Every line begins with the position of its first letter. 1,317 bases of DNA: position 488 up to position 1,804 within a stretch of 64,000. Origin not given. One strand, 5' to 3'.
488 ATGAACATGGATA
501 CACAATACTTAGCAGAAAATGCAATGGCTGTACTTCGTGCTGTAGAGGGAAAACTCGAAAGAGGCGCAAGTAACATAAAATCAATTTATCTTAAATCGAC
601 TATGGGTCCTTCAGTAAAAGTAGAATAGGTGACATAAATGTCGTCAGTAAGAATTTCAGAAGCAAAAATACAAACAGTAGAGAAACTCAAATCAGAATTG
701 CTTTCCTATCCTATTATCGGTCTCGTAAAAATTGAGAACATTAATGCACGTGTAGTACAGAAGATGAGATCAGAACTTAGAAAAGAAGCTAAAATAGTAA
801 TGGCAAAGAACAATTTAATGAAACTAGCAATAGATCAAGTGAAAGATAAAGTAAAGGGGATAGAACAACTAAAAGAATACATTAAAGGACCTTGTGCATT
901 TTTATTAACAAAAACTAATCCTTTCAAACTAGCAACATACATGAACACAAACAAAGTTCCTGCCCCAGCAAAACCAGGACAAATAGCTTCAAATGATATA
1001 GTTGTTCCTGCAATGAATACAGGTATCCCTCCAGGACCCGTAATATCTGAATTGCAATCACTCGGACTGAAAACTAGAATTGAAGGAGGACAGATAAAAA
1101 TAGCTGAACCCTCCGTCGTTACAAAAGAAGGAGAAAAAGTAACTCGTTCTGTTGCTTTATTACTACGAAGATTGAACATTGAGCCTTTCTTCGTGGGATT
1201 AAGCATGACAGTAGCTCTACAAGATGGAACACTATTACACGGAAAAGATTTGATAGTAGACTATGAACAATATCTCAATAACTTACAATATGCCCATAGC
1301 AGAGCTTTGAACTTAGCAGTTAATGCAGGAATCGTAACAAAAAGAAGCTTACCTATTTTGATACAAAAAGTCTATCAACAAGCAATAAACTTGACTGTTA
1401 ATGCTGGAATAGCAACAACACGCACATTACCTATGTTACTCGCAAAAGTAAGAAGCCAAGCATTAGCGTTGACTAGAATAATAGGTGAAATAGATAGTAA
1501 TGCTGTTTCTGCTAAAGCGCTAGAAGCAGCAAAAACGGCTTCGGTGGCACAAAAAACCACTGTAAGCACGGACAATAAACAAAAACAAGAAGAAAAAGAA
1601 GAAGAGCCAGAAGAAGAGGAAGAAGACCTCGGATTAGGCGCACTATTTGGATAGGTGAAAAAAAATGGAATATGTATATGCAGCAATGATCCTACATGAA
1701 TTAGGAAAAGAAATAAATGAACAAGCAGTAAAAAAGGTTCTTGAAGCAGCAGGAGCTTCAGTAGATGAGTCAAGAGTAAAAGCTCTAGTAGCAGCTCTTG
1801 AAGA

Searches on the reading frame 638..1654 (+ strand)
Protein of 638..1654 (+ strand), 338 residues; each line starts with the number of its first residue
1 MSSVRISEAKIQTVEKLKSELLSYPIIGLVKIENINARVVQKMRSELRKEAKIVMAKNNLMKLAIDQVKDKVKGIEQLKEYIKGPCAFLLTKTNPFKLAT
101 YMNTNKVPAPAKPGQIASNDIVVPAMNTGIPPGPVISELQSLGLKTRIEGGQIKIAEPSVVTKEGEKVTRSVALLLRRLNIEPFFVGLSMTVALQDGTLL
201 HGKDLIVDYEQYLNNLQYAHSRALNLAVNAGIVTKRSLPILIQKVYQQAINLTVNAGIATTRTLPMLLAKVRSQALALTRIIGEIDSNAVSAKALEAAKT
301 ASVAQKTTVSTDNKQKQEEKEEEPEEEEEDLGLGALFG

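Call 6: search_protein_families(library=pfam, proteins=[window:638-1654:+])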
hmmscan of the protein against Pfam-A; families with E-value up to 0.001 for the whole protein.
window:638-1654:+ (338 aa): 3 families
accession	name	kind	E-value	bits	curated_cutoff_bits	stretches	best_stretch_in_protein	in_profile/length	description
PF00466.25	Ribosomal_L10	-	1.1e-20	74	22.8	1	7-105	3-98/100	Ribosomal protein L10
PF17777.6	RL10P_insert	-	9.7e-20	70.7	29.1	1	111-181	1-71/71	Insertion domain in 60S ribosomal protein L10P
PF00428.24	Ribosomal_60s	-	2.9e-06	28.2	28.1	1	252-337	10-88/88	60s Acidic ribosomal protein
